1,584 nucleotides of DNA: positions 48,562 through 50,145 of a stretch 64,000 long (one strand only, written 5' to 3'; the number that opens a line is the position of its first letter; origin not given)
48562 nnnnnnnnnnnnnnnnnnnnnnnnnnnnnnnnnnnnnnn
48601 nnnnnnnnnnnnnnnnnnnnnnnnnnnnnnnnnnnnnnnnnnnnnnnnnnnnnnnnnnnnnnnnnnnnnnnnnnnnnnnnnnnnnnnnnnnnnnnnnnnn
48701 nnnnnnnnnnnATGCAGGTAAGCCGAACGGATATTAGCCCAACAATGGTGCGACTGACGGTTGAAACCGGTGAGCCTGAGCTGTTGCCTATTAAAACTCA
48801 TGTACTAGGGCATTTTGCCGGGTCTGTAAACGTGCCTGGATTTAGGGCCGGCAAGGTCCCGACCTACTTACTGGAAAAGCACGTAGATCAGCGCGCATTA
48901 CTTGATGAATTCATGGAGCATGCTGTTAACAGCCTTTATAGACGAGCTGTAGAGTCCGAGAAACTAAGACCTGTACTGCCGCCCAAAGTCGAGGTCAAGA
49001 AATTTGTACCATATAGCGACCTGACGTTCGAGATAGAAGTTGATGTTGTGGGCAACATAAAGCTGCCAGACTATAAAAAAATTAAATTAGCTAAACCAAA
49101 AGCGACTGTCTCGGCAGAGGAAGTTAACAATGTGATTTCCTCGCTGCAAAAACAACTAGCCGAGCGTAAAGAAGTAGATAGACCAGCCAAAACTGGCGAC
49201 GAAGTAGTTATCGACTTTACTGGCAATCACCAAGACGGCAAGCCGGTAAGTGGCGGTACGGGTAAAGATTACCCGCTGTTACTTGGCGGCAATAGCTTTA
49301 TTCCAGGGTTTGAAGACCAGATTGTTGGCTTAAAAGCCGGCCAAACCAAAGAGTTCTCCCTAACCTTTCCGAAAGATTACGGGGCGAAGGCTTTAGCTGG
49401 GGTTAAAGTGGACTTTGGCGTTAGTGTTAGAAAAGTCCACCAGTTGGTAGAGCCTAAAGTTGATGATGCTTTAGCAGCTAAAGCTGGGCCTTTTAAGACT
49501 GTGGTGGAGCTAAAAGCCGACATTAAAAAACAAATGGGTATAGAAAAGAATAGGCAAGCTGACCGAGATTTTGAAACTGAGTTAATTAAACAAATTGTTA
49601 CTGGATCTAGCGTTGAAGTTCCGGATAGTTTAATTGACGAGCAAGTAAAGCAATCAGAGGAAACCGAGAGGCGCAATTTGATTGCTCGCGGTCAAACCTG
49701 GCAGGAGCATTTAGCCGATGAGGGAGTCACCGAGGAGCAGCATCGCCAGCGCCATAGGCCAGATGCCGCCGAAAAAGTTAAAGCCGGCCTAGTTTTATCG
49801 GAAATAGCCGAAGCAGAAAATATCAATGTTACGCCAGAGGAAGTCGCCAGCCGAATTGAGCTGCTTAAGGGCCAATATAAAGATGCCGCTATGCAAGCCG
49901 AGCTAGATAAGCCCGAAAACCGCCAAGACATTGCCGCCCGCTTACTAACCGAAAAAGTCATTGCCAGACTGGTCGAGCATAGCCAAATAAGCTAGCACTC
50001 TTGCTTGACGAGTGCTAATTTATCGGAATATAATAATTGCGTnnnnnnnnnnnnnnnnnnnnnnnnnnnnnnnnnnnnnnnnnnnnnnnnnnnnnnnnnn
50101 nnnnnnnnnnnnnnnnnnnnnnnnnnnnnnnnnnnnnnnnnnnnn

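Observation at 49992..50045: Second CIRCE operator, over the clpP promoter and overlapping the tig stop codon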

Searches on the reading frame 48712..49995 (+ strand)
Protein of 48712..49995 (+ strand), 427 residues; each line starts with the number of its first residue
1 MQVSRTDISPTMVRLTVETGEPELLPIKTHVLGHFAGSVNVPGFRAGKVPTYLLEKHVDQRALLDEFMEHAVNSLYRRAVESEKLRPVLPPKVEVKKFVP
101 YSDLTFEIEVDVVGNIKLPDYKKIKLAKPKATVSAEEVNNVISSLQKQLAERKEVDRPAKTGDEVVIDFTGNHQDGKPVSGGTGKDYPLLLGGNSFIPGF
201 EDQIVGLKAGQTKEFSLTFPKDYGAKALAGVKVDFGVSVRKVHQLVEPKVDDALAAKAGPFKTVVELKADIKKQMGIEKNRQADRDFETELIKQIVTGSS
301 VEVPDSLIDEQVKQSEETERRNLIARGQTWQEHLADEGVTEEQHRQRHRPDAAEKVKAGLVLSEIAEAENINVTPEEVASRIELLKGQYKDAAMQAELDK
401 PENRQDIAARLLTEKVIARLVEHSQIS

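Call 6: search_protein_families(library=pfam, proteins=[window:48712-49995:+])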
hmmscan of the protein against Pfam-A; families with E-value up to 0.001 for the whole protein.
window:48712-49995:+ (427 aa): 3 families
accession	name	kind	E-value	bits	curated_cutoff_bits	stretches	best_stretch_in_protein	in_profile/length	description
PF05697.18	Trigger_N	-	2.4e-30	106.1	22.2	1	1-144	1-143/144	Bacterial trigger factor protein (TF)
PF05698.19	Trigger_C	-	2.3e-23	83.5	22.7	1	263-422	1-162/162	Bacterial trigger factor protein (TF) C-terminus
PF00254.34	FKBP_C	-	3.7e-14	53.3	21.1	1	157-230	3-78/94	FKBP-type peptidyl-prolyl cis-trans isomerase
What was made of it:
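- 48712..49995 (+): tig (trigger factor). Its stop codon TAG 49993-49995 lies inside the left arm. Pfam Trigger_N, FKBP_C and Trigger_C (call 6). tig lies upstream of clpP in nearly all related loci, but its stop is inside the arm in only 4 of them.
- Checked: The tig ORF (48712-49995; Trigger_N, FKBP_C and Trigger_C domains, call 6) ends with TAG at 49993-49995, inside the left arm.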
